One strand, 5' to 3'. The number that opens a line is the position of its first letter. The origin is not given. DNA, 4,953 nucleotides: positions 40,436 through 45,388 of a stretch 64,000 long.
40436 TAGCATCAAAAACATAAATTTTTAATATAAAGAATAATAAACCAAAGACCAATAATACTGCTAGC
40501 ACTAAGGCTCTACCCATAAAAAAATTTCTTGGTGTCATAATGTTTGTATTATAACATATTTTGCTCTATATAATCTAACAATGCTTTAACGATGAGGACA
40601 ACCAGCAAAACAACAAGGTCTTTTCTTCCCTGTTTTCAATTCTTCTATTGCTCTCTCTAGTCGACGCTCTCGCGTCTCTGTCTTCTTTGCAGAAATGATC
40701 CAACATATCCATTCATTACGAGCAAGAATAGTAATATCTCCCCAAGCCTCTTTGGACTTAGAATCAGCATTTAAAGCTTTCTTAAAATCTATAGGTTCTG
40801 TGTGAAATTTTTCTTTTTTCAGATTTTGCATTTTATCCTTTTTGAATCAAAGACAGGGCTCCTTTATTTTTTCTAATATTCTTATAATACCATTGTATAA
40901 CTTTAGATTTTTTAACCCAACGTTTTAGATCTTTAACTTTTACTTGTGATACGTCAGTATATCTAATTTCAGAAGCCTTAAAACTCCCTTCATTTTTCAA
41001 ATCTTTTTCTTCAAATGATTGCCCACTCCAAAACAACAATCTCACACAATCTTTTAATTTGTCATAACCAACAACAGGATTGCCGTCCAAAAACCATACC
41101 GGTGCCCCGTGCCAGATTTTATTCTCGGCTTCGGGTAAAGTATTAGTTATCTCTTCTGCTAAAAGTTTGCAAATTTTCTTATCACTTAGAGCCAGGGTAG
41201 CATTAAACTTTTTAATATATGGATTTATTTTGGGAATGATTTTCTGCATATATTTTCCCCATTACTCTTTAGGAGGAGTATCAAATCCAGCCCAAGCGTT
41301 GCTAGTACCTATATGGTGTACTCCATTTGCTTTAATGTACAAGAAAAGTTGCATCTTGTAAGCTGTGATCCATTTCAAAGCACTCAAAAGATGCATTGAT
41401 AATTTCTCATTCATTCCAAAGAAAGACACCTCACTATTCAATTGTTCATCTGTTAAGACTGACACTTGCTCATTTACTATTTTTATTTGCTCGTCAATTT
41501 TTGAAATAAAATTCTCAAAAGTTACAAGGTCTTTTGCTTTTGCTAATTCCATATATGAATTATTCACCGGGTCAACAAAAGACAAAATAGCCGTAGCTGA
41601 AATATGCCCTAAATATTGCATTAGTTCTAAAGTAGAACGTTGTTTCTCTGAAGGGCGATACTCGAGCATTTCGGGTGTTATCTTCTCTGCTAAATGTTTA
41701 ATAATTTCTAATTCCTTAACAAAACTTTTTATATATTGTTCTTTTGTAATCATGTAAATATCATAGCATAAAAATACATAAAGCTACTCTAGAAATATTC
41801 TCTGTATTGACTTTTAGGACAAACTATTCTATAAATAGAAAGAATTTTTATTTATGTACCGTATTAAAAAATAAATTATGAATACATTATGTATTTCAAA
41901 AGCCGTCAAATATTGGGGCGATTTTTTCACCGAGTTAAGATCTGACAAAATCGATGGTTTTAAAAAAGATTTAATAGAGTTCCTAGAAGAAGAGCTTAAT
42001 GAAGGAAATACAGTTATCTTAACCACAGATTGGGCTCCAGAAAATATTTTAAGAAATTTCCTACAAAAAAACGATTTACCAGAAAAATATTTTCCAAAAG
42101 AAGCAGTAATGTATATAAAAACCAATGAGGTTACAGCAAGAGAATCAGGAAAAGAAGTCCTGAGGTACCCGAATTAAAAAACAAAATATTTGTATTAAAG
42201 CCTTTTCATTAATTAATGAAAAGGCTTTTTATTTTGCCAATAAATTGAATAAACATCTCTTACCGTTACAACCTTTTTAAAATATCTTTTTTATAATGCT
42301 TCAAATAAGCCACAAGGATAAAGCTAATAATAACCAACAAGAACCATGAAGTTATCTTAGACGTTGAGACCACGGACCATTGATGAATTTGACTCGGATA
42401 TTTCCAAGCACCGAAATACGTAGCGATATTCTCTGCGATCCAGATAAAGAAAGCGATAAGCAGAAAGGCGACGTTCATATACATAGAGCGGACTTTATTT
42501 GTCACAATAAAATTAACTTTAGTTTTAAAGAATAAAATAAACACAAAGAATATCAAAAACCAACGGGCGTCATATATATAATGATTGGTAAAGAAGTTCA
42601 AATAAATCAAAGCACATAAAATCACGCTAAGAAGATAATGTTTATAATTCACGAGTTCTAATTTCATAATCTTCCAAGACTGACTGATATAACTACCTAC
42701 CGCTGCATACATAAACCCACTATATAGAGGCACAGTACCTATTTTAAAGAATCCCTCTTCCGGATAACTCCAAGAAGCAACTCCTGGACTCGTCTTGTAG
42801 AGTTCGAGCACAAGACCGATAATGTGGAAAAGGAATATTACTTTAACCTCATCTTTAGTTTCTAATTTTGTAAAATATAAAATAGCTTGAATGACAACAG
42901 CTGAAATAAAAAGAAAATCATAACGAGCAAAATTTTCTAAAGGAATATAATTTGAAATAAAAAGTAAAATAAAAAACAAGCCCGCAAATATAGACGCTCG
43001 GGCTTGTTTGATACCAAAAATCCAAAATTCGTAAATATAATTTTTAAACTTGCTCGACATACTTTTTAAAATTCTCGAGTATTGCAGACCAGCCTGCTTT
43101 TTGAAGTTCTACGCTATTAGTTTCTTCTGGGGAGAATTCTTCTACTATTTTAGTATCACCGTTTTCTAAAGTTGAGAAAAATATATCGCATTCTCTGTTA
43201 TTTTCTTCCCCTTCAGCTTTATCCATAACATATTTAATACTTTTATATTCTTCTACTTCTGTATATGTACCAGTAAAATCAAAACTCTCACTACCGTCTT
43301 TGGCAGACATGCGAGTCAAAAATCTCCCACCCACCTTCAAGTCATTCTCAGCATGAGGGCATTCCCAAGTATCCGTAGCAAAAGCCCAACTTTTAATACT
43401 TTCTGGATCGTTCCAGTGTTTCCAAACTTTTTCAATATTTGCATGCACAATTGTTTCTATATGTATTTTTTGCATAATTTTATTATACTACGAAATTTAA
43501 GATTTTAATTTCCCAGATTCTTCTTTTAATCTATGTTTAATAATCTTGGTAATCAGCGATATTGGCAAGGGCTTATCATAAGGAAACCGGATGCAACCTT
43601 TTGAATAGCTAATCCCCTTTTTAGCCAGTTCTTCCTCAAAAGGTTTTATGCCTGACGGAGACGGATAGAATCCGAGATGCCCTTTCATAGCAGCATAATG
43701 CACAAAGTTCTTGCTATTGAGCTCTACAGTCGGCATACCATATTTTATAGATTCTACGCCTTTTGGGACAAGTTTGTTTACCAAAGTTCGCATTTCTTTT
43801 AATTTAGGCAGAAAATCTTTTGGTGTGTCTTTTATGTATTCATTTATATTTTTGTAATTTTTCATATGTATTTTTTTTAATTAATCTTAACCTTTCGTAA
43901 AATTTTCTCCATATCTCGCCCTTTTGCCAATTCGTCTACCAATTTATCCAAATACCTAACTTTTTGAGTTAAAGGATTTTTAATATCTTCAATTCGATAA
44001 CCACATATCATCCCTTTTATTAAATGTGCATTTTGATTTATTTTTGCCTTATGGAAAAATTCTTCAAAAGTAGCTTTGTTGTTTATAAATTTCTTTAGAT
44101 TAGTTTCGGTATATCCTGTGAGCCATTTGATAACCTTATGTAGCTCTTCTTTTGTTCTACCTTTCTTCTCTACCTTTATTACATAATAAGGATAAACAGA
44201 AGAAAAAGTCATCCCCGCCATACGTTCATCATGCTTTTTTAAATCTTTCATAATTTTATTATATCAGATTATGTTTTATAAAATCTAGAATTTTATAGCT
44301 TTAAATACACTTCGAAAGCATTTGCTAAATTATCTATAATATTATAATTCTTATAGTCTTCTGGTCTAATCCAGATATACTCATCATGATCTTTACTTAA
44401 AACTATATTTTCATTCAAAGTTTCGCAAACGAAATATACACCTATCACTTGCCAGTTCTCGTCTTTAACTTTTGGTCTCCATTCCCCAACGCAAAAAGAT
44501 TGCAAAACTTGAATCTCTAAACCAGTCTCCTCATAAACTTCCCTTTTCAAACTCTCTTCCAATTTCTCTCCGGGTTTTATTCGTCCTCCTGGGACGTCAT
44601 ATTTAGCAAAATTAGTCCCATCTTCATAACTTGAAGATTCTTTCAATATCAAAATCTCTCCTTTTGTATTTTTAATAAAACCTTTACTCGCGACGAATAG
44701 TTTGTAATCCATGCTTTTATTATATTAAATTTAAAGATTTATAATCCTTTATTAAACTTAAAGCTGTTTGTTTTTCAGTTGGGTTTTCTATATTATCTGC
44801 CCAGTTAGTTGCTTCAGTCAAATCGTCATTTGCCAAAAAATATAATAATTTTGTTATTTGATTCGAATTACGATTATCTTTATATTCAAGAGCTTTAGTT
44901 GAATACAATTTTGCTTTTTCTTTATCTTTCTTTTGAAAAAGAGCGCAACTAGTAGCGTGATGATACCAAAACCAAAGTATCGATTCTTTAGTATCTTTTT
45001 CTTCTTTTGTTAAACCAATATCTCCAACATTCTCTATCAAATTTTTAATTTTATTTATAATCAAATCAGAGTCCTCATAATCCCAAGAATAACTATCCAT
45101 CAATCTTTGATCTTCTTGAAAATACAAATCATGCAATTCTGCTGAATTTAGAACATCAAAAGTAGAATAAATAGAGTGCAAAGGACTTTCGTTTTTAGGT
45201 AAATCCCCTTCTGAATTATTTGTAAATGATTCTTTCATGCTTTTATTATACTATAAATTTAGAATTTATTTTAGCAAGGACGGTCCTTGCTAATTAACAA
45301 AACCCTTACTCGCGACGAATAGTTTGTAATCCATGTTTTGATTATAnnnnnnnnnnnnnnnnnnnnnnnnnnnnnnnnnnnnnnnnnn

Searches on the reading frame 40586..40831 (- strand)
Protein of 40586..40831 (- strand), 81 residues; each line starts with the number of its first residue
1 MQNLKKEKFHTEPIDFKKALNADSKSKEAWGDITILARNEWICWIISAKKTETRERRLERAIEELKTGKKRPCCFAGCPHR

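Call 55: search_protein_families(library=pfam, proteins=[window:40586-40831:-], max_evalue=0.001)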
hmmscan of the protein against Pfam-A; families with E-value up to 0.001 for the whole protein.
window:40586-40831:- (81 aa): 1 family
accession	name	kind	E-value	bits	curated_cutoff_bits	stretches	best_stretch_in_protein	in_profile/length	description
PF13376.11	OmdA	-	6.7e-18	64.9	25.6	1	13-68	5-60/60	Bacteriocin-protection, YdeI or OmpD-Associated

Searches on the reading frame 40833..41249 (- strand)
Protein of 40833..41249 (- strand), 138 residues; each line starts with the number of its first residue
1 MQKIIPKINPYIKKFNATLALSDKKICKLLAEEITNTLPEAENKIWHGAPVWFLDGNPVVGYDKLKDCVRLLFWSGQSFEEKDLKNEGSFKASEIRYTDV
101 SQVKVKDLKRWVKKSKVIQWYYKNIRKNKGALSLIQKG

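Call 55: search_protein_families(library=pfam, proteins=[window:40833-41249:-], max_evalue=0.001)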
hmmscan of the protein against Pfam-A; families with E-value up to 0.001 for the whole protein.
window:40833-41249:- (138 aa): 1 family
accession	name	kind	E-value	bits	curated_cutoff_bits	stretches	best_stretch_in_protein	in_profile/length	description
PF08818.16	DUF1801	-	1.5e-09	38.6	27.2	1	24-114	2-83/85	Domain of unknown function (DU1801)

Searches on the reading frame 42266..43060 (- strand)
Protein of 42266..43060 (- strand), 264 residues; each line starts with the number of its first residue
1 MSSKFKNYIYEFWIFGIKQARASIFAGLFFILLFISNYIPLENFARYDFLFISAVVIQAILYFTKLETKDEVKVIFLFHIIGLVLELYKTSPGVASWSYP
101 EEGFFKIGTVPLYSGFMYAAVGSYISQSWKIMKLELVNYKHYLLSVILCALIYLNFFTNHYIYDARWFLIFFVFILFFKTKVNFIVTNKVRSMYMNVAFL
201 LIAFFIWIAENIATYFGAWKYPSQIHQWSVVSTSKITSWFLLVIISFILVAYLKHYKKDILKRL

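Call 55: search_protein_families(library=pfam, proteins=[window:42266-43060:-], max_evalue=0.001)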
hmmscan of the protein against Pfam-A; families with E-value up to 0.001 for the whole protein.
window:42266-43060:- (264 aa): 1 family
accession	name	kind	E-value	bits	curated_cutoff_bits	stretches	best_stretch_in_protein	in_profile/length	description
PF05675.17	DUF817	-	5.3e-92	308.2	25.9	1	11-247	1-237/237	Protein of unknown function (DUF817)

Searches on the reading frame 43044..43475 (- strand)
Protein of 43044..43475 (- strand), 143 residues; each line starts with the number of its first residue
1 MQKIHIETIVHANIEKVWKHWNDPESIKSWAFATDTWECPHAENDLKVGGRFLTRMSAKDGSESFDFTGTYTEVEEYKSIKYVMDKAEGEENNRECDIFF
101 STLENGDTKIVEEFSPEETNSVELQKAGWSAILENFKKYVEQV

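Call 55: search_protein_families(library=pfam, proteins=[window:43044-43475:-], max_evalue=0.001)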
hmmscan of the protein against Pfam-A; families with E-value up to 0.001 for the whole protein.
window:43044-43475:- (143 aa): 2 families
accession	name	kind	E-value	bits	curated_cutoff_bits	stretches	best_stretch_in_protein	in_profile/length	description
PF08327.17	AHSA1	-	5.1e-21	75.6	22.1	1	12-141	2-125/125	Activator of Hsp90 ATPase homolog 1-like protein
PF10604.15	Polyketide_cyc2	-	0.00058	20.6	27.4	1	1-85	1-80/142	Polyketide cyclase / dehydrase and lipid transport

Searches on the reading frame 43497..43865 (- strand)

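Call 55: search_protein_families(library=pfam, proteins=[window:43497-43865:-], max_evalue=0.001)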
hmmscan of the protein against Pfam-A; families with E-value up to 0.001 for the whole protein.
window:43497-43865:- (122 aa): 1 family
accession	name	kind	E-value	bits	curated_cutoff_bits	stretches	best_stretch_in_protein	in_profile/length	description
PF08818.16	DUF1801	-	2.2e-13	50.9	27.2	1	21-112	4-84/85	Domain of unknown function (DU1801)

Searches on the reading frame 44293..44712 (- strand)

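Call 3: search_protein_families(library=pfam, proteins=[window:44293-44712:-], max_evalue=0.1)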
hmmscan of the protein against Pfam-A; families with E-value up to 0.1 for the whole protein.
window:44293-44712:- (139 aa): 3 families
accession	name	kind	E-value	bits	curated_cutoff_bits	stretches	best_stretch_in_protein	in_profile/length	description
PF00293.34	NUDIX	-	6.5e-16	59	21.1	1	11-122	8-120/134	NUDIX domain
PF14815.12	NUDIX_4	-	0.0025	18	35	1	38-125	27-103/113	NUDIX domain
PF22327.2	Nudt16-like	-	0.015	15.7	27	1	41-102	38-99/161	U8 snoRNA-decapping enzyme-like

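Call 5: search_protein_families(library=ncbifam, proteins=[window:44293-44712:-], max_evalue=0.1)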
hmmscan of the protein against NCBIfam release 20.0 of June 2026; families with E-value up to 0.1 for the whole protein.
window:44293-44712:- (139 aa): 23 families
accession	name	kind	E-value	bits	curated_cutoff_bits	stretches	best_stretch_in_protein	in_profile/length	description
NF012016.0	PRK15472.1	equivalog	2.3e-11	43.6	95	1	30-126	25-128/141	nucleoside triphosphatase NudI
TIGR00586.1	mutt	equivalog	1.7e-10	41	97.9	1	10-124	9-115/129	8-oxo-dGTP diphosphatase MutT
NF008044.0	PRK10776.1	equivalog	1.3e-08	34.8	148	1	9-79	7-74/130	8-oxo-dGTP diphosphatase MutT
NF006530.0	PRK08999.1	equivalog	3.1e-08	33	245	1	11-81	11-78/315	Nudix family hydrolase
NF011963.0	PRK15434.1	subfamily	1.2e-07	31.6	146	1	12-127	23-141/159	GDP-mannose mannosyl hydrolase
NF041652.1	Nud_hyd_Dein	equivalog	2.8e-07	30.9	200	1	13-72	20-79/152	Nudix hydrolase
NF007834.0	PRK10546.1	equivalog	1.4e-06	28.2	156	1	16-127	13-116/135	pyrimidine (deoxy)nucleoside triphosphate diphosphatase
TIGR02705.1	nudix_YtkD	equivalog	2.5e-06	27.1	154.4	1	38-94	47-100/156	RNA deprotection pyrophosphohydrolase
NF001938.0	PRK00714.1-5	equivalog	3.7e-05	23.2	116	1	14-66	21-75/172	RNA pyrophosphohydrolase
NF001299.0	PRK00241.1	equivalog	5.6e-05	22.7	158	1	37-78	160-201/263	NAD(+) diphosphatase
NF011922.0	PRK15393.1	equivalog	6.1e-05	22.7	152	1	13-119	45-146/182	NUDIX hydrolase YfcD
NF001937.0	PRK00714.1-4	equivalog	0.00064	19.4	139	1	34-71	29-66/161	RNA pyrophosphohydrolase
NF001934.0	PRK00714.1-1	equivalog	0.00086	18.8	241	1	36-69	31-64/176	RNA pyrophosphohydrolase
NF006961.0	PRK09438.1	equivalog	0.0013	18.2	103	1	43-80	39-75/151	dihydroneopterin triphosphate diphosphatase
NF008736.0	PRK11762.1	equivalog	0.0015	18.1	169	1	20-71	61-109/186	ADP compounds hydrolase NudE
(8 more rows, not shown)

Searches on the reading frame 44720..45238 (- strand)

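Call 3: search_protein_families(library=pfam, proteins=[window:44720-45238:-], max_evalue=0.1)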
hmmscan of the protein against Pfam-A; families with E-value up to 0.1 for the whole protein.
window:44720-45238:- (172 aa): 1 family
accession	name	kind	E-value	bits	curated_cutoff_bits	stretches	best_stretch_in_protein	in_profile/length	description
PF13181.12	TPR_8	-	0.043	14.4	25.7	0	97-121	8-32/34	Tetratricopeptide repeat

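Call 4: search_protein_families(library=padloc, proteins=[window:44720-45238:-], max_evalue=0.1)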
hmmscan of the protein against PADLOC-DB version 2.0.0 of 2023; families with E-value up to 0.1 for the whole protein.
window:44720-45238:- (172 aa): 0 families

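Call 5: search_protein_families(library=ncbifam, proteins=[window:44720-45238:-], max_evalue=0.1)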
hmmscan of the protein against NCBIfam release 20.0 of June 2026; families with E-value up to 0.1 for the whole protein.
window:44720-45238:- (172 aa): 0 families
